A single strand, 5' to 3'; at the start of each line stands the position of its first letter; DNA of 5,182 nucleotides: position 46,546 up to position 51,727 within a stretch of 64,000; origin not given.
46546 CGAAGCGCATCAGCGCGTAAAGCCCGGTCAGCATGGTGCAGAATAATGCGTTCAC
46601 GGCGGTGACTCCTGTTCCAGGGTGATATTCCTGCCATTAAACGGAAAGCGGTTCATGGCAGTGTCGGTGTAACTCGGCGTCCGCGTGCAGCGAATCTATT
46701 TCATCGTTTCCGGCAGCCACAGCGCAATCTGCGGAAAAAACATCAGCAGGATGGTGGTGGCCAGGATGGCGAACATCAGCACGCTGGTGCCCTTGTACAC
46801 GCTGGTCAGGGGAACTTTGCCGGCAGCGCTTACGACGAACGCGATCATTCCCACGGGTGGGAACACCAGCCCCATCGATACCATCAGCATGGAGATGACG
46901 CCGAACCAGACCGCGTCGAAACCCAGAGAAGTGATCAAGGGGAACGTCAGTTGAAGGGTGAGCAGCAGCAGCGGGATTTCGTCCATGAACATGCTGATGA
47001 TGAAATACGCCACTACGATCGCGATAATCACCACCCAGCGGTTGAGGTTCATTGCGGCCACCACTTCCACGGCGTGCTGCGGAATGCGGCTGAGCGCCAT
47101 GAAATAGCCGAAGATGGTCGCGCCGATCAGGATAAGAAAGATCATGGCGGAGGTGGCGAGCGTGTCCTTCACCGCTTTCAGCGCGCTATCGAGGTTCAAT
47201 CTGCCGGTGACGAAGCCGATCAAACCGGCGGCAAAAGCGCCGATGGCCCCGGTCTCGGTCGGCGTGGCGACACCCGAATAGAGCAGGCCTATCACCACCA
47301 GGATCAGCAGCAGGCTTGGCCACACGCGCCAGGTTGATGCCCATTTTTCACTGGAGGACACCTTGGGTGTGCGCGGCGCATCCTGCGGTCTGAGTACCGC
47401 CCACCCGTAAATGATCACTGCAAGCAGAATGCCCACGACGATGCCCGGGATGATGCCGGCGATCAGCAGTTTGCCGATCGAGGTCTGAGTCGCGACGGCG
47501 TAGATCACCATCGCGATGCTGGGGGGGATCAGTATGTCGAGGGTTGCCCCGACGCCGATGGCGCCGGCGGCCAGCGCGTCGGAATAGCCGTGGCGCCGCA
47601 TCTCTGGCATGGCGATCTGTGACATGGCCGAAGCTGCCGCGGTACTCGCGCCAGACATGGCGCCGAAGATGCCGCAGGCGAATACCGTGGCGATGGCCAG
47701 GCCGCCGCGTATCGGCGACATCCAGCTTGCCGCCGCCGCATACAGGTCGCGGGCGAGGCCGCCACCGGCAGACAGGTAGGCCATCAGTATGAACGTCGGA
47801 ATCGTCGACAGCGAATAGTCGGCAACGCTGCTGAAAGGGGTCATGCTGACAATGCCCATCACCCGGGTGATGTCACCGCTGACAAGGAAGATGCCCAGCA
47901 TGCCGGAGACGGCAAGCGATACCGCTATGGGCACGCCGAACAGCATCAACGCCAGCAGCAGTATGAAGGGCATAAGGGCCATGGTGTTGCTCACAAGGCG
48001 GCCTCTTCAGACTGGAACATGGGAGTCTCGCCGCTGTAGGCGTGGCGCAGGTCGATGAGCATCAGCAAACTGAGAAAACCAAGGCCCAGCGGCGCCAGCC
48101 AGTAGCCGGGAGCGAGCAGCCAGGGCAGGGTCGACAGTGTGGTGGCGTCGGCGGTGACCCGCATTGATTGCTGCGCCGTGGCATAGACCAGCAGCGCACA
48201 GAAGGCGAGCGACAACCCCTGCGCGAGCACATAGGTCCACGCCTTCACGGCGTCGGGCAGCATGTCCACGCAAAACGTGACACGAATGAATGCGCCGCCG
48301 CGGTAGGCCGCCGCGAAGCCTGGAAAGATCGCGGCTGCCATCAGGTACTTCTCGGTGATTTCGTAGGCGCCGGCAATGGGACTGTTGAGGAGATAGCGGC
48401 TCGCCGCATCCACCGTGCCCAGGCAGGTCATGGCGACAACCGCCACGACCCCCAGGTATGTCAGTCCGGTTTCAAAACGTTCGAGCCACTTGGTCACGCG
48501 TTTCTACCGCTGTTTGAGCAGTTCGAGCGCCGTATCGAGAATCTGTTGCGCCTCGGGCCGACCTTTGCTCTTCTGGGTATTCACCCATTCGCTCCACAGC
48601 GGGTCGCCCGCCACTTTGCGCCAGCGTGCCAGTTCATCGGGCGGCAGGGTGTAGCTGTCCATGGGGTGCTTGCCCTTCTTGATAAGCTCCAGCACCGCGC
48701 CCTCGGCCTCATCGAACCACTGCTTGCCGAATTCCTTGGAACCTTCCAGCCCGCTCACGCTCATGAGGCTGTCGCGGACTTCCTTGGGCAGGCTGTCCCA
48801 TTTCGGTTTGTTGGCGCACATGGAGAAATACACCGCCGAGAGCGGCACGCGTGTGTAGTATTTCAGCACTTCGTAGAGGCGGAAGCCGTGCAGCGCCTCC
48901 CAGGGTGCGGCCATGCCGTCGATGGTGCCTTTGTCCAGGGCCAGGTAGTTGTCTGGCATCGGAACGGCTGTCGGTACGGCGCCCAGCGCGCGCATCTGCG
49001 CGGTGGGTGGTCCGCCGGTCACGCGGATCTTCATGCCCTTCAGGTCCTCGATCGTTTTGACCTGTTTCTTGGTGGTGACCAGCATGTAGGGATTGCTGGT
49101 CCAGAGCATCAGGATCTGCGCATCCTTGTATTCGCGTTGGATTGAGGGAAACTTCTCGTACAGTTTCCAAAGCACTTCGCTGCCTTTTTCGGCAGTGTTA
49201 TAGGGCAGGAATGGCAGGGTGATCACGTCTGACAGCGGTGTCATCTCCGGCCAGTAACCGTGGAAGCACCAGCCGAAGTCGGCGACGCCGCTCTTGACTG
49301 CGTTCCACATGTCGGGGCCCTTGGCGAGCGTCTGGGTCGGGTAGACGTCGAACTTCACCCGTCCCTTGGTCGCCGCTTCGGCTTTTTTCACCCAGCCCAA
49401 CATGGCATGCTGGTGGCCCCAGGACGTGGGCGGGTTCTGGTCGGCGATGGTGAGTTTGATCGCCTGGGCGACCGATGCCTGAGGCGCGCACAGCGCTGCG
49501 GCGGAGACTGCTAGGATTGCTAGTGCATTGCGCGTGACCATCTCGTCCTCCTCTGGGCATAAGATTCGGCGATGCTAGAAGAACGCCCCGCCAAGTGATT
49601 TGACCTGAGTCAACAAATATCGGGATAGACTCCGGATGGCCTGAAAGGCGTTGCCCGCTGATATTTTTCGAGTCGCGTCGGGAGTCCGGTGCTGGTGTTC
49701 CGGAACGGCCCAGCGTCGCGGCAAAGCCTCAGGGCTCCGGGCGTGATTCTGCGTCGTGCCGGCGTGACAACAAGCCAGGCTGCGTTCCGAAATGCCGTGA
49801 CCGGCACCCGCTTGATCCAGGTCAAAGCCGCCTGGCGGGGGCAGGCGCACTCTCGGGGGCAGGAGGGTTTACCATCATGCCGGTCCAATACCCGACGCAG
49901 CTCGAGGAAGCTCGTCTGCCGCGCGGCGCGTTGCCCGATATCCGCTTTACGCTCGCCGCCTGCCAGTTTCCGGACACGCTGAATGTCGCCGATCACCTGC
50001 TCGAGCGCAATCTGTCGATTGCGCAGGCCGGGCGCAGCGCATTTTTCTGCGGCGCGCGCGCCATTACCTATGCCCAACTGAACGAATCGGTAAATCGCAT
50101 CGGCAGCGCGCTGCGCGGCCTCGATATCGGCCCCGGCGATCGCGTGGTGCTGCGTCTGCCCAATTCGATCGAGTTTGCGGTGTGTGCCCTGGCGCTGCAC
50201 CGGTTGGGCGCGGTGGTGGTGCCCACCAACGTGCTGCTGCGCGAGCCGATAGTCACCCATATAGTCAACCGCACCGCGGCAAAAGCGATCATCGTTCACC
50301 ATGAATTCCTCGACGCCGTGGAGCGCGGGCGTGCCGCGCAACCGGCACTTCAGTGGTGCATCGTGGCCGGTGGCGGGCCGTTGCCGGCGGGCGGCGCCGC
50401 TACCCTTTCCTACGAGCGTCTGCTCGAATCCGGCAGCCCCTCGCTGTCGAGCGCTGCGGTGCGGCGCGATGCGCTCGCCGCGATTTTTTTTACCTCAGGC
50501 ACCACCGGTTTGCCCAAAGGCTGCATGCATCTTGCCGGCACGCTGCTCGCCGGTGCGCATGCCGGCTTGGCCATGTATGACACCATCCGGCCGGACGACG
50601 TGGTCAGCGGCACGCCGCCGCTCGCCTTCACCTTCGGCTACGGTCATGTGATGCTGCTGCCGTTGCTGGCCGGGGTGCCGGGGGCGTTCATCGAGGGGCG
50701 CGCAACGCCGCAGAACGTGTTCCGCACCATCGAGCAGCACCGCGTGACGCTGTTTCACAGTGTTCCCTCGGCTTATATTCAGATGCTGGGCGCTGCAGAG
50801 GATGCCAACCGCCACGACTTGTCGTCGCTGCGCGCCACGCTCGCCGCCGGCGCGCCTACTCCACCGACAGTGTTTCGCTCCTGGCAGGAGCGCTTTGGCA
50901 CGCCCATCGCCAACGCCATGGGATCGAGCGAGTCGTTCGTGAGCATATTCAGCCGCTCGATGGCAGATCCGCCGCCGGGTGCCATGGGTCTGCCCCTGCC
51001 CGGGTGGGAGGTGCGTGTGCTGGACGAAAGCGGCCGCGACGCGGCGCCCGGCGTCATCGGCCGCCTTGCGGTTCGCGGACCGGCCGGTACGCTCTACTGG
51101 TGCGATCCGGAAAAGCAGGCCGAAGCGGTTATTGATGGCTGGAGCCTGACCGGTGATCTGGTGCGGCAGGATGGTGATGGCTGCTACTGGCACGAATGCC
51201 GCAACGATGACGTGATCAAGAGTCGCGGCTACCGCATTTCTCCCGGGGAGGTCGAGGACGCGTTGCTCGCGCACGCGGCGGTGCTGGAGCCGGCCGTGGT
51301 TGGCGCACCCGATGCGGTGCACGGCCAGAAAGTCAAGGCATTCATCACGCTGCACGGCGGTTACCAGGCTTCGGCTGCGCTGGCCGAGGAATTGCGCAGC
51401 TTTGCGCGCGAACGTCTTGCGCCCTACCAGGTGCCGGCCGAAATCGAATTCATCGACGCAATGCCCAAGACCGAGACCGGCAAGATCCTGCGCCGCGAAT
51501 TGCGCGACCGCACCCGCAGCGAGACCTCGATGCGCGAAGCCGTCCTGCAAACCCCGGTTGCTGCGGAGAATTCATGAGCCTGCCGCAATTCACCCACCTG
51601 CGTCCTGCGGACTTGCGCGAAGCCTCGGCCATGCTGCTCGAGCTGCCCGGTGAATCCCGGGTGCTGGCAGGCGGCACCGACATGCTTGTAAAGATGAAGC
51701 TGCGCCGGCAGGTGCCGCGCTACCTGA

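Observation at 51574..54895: Chimeric redox enzyme: xanthine-oxidase-family FAD and [2Fe-2S] modules wired to a DMSO-reductase-family (bis-MGD) catalytic subunit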

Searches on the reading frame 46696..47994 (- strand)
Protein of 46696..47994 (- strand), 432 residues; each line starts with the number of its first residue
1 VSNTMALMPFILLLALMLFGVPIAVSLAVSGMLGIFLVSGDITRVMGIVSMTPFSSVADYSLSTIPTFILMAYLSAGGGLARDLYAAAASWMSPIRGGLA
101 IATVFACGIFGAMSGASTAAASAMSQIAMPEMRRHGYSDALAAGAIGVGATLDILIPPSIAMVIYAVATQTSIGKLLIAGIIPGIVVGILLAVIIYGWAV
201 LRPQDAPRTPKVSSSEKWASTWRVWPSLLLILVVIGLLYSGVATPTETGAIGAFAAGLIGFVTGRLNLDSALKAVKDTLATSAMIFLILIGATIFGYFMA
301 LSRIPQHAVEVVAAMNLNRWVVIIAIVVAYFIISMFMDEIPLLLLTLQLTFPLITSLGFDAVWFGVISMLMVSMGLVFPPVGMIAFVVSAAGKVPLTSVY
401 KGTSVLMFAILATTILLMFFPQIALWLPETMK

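Call 8: search_protein_families(library=pfam, proteins=[window:46696-47994:-], max_evalue=0.001)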
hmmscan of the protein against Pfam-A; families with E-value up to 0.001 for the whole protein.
window:46696-47994:- (432 aa): 1 family
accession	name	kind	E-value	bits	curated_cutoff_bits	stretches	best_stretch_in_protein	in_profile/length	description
PF06808.19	DctM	-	8.2e-79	265.8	23.8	1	10-423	1-413/413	Tripartite ATP-independent periplasmic transporter, DctM component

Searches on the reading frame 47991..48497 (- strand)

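Call 71: search_protein_families(library=pfam, proteins=[window:47991-48497:-], max_evalue=0.001)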
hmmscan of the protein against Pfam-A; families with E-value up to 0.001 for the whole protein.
window:47991-48497:- (168 aa): 1 family
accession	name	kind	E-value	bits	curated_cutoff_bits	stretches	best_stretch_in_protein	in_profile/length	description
PF04290.18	DctQ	-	3.1e-20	72.8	28.3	1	23-151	1-127/132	Tripartite ATP-independent periplasmic transporters, DctQ component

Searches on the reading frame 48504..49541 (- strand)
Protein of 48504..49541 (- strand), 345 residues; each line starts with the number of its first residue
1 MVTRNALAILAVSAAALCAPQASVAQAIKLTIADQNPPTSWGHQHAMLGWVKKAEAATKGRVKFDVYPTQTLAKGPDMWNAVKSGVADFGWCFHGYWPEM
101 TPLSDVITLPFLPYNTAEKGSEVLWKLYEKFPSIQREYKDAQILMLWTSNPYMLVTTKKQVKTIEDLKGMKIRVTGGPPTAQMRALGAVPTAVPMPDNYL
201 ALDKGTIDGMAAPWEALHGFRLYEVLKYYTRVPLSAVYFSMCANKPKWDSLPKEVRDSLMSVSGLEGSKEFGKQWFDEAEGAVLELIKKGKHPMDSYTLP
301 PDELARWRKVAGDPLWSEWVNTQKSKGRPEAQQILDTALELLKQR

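Call 3: search_protein_families(library=pfam, proteins=[window:48504-49541:-], max_evalue=0.01)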
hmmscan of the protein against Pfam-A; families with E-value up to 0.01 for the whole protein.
window:48504-49541:- (345 aa): 1 family
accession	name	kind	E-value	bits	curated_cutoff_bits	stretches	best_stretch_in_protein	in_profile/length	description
PF03480.18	DctP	-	9.4e-43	147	23.4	1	34-318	3-281/286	Bacterial extracellular solute-binding protein, family 7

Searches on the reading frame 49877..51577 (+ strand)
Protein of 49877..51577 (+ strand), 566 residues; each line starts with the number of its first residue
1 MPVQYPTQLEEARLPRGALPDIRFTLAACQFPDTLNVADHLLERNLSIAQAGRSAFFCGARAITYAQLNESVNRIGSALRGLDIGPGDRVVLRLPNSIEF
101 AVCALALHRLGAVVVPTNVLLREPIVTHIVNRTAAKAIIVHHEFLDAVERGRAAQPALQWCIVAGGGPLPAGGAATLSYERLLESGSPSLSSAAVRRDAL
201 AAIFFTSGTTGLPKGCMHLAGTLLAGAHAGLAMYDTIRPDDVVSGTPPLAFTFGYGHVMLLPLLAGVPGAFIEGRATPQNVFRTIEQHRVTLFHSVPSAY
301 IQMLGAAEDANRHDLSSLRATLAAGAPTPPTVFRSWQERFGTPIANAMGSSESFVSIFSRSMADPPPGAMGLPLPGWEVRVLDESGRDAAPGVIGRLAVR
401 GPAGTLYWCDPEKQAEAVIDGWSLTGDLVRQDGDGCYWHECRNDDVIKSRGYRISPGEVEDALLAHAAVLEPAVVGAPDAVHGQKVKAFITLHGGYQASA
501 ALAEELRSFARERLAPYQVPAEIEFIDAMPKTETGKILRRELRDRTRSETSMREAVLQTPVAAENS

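Call 3: search_protein_families(library=pfam, proteins=[window:49877-51577:+], max_evalue=0.01)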
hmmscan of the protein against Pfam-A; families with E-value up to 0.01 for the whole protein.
window:49877-51577:+ (566 aa): 2 families
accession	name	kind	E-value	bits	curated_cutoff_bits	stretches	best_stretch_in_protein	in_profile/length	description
PF00501.34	AMP-binding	-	1.3e-76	258.4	29.9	1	51-403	9-378/384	AMP-binding enzyme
PF13193.12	AMP-binding_C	-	5.3e-21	75.8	24.5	1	458-536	1-76/76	AMP-binding enzyme C-terminal domain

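Call 4: search_protein_families(library=ncbifam, proteins=[window:49877-51577:+], max_evalue=0.001)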
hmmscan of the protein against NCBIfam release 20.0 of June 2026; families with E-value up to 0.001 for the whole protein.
window:49877-51577:+ (566 aa): 99 families (the best 25 are shown)
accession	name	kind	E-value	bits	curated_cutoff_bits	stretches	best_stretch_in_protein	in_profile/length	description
NF004837.0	PRK06187.1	subfamily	4.9e-106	355.1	476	1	50-549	21-525/531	long-chain-fatty-acid--CoA ligase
TIGR02262.1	benz_CoA_lig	subfamily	1.5e-102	343.9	375.25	1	35-544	3-507/508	benzoate-CoA ligase family protein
NF003313.0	PRK04319.1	equivalog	5.2e-94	315.5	729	1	34-545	42-560/574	acetate--CoA ligase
NF047394.1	AcylCoAsynMbcS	equivalog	4.5e-86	289.5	850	1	61-547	40-521/525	acyl-CoA synthetase MbcS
NF053567.1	HBDA_AROS1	equivalog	1.7e-84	284.1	1000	1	33-547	10-520/523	3-hydroxybenzoate--CoA ligase HbdA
NF006182.0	PRK08316.1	subfamily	3.9e-83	279.7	663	1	48-548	22-519/523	fatty acyl-CoA synthetase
NF006181.0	PRK08314.1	subfamily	6.2e-79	265.7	705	1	55-551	42-559/563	long-chain-fatty-acid--CoA ligase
NF004808.0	PRK06155.1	equivalog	1.9e-72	244.3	722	1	36-550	21-526/542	ATP-dependent acyl-CoA ligase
NF005801.1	PRK07656.1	equivalog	3.9e-70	236.9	657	1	54-543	18-500/500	FadD3 family acyl-CoA ligase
NF004822.0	PRK06178.1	equivalog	4.1e-70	237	782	1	50-547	50-568/571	acyl-CoA synthetase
TIGR03098.1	ligase_PEP_1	hypoth_equivalog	5.3e-69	233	592.35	1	51-543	14-515/517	acyl-CoA ligase (AMP-forming), exosortase A system-associated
NF004114.0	PRK05605.1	equivalog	9.3e-69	232.2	766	2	174-547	193-570/575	long-chain-fatty-acid--CoA ligase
NF001208.0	PRK00174.1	subfamily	1.4e-67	228.5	657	1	34-551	76-625/649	acetate--CoA ligase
TIGR02188.1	Ac_CoA_lig_AcsA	equivalog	1.7e-67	228.1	724.95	1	60-552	87-611/629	acetate--CoA ligase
NF005676.0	PRK07470.1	equivalog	1.9e-66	224.8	774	1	47-552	30-535/544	acyl-CoA synthetase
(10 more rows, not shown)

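Call 29: search_solved_structures(query=window:49877-51577:+, max_evalue=1e-30)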
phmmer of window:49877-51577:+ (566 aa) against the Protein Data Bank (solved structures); distinct sequences matched with E-value up to 1e-30: 105 (the best 60 are shown).
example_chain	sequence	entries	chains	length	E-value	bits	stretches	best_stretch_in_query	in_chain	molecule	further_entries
4wv3_A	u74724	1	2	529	3.8e-87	296.3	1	31-547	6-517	Anthranilate-CoA ligase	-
2v7b_A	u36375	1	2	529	8.3e-76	258.8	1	32-544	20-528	BENZOATE-COENZYME A LIGASE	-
9g79_B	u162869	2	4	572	3.4e-75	256.8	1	62-543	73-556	Acetyl-coenzyme A synthetase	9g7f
6m2o_A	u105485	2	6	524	6.7e-64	219.5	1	29-544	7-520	Benzoate-coenzyme A ligase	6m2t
4eat_A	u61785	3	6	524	7.3e-64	219.4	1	29-544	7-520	Benzoate-coenzyme A ligase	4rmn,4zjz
3etc_A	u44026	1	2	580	9.2e-64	219.1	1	82-548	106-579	AMP-binding protein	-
4rm3_A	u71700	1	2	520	1e-63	218.9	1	31-544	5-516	Benzoate-coenzyme A ligase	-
6m2u_A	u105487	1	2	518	1.2e-63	218.8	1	32-544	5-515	Benzoate-coenzyme A ligase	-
4rlf_A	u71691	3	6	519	1.2e-63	218.7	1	32-544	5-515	Benzoate-coenzyme A ligase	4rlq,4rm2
8biq_D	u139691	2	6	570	1.8e-60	208.3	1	61-549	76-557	4-hydroxybutyrate--CoA ligase 1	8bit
5u2a_A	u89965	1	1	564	2.9e-57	197.6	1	62-544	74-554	AMP-dependent synthetase and ligase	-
8r2q_A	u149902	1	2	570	7.7e-56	192.9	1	42-545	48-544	Probable fatty-acid-CoA ligase FadD5 (Fatty-acid-CoA synthetase) (Fatty-acid-CoA synthase)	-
8rpk_A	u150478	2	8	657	3.2e-54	187.6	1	198-548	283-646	Acetate--CoA ligase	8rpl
8weu_A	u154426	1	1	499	1.4e-53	185.5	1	55-546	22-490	Fatty-acyl-CoA synthase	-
8wev_A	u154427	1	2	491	2.4e-53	184.7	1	55-545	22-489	Feruloyl-CoA Synthetase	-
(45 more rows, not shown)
